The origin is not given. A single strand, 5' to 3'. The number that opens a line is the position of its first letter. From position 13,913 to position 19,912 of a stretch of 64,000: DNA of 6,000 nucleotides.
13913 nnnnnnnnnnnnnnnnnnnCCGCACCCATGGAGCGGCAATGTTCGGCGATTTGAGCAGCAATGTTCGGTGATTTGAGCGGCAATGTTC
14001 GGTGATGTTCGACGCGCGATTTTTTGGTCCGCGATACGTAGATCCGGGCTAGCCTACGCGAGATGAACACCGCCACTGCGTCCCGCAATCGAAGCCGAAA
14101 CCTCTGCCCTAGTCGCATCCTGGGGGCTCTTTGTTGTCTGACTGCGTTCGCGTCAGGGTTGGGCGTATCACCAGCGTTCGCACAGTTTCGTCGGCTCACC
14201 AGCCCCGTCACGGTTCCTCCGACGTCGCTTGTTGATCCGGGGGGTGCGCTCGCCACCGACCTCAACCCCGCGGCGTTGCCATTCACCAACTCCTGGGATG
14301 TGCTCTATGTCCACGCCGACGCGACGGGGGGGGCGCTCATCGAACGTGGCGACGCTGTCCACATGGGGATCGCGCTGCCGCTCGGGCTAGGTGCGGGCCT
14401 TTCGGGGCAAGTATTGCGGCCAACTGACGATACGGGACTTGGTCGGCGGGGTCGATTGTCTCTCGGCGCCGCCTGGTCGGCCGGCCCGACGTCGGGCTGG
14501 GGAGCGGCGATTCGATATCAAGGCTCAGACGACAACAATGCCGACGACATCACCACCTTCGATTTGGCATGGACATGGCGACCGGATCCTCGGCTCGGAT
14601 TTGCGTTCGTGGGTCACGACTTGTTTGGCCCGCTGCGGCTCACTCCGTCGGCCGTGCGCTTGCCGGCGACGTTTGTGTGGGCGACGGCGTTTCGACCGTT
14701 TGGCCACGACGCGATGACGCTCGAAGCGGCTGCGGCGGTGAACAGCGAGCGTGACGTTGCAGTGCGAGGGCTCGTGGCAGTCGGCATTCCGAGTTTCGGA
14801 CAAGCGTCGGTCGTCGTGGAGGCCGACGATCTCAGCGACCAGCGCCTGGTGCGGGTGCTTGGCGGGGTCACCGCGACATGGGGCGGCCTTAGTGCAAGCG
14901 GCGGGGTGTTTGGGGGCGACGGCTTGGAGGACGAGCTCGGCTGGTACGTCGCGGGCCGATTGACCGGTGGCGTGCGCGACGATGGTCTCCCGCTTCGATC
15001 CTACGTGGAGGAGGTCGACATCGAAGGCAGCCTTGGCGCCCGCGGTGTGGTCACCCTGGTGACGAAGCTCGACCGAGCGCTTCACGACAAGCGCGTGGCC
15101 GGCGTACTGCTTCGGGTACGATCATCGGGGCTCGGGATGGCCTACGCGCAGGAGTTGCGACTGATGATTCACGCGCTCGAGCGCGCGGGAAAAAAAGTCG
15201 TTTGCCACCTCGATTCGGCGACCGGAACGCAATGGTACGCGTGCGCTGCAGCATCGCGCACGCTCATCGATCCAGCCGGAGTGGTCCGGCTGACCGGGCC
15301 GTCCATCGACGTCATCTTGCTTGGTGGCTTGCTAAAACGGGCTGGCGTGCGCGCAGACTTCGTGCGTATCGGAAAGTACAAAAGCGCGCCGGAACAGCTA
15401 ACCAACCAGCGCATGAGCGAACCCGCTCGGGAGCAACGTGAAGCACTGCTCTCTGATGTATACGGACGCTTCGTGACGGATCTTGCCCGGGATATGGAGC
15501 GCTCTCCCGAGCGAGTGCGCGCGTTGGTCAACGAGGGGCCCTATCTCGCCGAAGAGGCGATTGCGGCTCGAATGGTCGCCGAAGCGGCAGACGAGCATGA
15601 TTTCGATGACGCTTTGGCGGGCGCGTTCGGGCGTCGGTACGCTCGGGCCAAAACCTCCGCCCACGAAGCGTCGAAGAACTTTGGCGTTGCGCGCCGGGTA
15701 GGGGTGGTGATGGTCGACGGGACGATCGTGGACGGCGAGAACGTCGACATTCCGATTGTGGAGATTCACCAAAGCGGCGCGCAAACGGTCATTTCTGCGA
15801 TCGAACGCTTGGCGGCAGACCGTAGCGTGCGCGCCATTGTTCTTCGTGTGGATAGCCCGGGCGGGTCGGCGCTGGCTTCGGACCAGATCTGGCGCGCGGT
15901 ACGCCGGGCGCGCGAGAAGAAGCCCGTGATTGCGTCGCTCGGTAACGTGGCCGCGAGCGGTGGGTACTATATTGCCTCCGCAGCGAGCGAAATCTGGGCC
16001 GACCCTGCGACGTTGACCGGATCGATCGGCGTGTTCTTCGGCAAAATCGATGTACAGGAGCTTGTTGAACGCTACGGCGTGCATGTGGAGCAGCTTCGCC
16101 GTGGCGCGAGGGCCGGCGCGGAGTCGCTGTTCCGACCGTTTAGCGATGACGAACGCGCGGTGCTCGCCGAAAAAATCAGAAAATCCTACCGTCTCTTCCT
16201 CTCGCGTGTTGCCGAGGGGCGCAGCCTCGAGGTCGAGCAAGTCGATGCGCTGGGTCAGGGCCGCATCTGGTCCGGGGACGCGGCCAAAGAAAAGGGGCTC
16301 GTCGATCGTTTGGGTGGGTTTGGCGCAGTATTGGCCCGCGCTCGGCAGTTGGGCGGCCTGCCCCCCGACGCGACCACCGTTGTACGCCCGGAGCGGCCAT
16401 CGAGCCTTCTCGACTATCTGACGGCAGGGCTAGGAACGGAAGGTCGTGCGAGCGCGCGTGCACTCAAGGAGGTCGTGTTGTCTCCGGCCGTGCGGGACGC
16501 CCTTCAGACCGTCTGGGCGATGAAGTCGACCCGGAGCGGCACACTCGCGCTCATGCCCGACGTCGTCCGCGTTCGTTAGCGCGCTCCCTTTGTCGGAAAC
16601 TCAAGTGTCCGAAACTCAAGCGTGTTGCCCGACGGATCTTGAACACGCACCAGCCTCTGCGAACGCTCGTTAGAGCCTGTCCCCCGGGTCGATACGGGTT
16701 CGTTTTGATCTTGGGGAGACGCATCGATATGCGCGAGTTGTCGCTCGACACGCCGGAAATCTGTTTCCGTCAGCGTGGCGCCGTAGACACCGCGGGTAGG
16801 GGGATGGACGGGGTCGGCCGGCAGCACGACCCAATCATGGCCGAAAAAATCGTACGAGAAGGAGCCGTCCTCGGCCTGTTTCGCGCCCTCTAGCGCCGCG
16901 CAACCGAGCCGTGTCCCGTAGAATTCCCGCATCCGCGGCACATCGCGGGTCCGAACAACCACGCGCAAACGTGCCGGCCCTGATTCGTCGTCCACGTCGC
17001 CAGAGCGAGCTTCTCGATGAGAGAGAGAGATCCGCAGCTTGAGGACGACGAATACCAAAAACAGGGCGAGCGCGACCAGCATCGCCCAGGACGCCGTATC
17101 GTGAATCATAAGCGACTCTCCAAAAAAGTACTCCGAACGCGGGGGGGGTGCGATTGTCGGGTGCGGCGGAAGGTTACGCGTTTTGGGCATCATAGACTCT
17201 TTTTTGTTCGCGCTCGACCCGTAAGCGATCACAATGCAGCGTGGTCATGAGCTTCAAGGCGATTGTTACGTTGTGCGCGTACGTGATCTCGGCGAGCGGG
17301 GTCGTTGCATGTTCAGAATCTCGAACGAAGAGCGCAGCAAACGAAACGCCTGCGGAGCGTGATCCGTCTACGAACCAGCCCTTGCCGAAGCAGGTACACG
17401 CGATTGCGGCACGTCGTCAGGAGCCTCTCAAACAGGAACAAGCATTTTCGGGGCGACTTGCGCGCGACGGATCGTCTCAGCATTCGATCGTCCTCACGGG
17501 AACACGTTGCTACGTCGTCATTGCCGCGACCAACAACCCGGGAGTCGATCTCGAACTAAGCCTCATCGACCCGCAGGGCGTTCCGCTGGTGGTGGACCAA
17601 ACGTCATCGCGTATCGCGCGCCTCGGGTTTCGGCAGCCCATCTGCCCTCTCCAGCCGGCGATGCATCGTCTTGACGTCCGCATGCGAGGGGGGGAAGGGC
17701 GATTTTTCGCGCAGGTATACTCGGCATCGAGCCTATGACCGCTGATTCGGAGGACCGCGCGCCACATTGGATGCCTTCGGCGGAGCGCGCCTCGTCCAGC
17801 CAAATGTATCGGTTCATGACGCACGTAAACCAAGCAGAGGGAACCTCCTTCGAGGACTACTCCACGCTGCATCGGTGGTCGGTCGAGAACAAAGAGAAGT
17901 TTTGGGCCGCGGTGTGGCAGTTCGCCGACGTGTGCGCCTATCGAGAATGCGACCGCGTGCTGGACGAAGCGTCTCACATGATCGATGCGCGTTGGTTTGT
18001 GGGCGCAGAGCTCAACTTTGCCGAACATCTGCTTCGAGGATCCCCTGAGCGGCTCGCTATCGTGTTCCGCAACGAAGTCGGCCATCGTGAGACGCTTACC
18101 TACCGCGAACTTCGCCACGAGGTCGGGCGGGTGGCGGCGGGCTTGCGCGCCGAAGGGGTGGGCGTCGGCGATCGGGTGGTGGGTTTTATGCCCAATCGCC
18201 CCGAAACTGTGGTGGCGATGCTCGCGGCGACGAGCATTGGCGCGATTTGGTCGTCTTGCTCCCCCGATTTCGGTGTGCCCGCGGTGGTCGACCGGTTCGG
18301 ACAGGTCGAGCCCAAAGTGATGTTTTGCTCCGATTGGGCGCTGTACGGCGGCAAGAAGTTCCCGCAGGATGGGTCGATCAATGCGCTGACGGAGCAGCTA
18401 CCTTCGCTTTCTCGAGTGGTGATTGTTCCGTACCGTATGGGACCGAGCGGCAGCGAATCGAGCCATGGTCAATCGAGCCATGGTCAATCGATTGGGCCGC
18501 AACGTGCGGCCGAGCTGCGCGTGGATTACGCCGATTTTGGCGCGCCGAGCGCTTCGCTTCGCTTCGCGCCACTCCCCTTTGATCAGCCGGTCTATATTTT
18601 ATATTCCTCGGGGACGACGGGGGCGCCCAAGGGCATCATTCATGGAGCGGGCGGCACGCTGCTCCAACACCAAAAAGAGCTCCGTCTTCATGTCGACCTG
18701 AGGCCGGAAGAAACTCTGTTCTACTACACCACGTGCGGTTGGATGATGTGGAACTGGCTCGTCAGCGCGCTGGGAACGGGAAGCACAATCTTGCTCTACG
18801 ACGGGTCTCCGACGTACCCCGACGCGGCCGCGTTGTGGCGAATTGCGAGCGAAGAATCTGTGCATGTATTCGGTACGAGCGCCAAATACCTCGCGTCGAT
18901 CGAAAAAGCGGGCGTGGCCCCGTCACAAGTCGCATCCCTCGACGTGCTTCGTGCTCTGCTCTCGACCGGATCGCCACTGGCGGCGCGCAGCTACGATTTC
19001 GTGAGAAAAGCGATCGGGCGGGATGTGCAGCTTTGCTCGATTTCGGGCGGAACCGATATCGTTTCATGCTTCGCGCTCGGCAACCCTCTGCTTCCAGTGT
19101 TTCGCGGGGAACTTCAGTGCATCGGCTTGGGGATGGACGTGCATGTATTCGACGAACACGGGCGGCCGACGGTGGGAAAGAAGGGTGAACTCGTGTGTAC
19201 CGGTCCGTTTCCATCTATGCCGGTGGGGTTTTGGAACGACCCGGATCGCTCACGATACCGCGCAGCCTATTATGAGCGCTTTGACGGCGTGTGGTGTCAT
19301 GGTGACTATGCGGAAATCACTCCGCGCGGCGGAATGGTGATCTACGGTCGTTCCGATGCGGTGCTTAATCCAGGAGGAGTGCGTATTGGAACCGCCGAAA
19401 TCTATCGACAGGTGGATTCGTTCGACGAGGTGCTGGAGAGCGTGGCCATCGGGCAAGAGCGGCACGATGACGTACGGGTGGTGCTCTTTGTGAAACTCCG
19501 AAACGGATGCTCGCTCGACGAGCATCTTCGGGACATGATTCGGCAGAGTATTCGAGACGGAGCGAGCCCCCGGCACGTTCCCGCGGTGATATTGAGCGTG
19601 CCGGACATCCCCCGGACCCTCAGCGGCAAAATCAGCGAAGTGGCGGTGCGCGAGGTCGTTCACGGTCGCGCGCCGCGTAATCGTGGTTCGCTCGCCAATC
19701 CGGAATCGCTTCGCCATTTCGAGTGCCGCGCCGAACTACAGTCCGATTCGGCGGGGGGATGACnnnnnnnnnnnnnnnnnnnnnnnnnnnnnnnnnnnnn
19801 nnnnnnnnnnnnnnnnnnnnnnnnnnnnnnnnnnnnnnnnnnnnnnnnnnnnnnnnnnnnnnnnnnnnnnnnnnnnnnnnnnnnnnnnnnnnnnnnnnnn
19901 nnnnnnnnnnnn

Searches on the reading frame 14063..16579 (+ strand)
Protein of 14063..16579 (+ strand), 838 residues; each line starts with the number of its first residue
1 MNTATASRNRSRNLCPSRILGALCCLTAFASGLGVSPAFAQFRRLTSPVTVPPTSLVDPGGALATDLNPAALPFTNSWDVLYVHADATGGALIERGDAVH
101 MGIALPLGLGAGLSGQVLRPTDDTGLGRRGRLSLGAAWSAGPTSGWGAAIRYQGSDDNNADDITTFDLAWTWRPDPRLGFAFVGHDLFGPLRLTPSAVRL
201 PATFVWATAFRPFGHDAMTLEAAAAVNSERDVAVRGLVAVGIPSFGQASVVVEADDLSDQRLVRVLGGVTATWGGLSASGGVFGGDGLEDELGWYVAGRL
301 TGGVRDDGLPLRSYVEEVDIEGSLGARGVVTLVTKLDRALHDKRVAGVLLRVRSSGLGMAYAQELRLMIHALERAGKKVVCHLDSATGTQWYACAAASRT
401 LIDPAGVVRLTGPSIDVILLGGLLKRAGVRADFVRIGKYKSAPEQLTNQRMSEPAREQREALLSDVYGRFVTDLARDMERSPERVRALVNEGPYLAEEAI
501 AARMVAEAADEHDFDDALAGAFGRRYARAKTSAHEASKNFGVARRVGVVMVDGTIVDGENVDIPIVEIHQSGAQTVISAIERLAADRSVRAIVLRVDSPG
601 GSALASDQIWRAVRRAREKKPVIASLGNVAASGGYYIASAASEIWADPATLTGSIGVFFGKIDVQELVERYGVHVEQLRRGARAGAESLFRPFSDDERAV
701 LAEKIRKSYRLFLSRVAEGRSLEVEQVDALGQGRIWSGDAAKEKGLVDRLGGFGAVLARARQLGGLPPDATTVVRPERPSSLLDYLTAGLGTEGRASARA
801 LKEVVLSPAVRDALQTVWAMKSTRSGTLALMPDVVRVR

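Call 9: search_protein_families(library=pfam, proteins=[window:14063-16579:+], max_evalue=0.001)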
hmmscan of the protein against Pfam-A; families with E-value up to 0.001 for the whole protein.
window:14063-16579:+ (838 aa): 4 families
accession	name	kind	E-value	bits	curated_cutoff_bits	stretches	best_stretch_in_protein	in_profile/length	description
PF01343.23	Peptidase_S49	-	2.3e-64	216.5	24.9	2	616-763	3-150/154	Peptidase family S49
PF01972.22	SDH_protease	-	1.3e-06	28.1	31.3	1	571-662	76-162/286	ClpP-like SDH-type serine proteinase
PF25145.1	NfeD1b_N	-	6.2e-06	26.4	40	1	564-657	6-97/189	NfeD1b, N-terminal domain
PF00574.28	CLP_protease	-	8.6e-05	22.9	20.2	1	567-642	24-97/182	Clp protease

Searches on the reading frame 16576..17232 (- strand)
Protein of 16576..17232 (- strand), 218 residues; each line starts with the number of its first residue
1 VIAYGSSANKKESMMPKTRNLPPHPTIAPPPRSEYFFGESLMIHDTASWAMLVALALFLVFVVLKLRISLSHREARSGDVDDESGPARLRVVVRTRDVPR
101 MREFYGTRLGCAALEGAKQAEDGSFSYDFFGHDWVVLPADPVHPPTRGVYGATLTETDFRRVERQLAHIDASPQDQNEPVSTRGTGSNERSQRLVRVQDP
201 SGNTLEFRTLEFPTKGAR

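Call 9: search_protein_families(library=pfam, proteins=[window:16576-17232:-], max_evalue=0.001)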
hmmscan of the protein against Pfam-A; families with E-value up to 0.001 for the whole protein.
window:16576-17232:- (218 aa): 1 family
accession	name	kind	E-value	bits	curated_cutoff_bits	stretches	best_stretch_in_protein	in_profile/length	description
PF00903.31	Glyoxalase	-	0.00058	20.7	20.6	0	90-207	4-121/121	Glyoxalase/Bleomycin resistance protein/Dioxygenase superfamily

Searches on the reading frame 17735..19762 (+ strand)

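Call 9: search_protein_families(library=pfam, proteins=[window:17735-19762:+], max_evalue=0.001)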
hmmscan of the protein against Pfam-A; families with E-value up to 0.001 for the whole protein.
window:17735-19762:+ (675 aa): 3 families
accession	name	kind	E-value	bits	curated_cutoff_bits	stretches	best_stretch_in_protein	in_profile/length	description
PF00501.34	AMP-binding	-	3.6e-49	168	29.9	1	101-492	6-378/384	AMP-binding enzyme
PF16177.11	ACAS_N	-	1.9e-12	47.2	27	1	42-97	1-53/55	Acetyl-coenzyme A synthetase N-terminus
PF13193.12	AMP-binding_C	-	0.00083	20.7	24.5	0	564-632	10-76/76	AMP-binding enzyme C-terminal domain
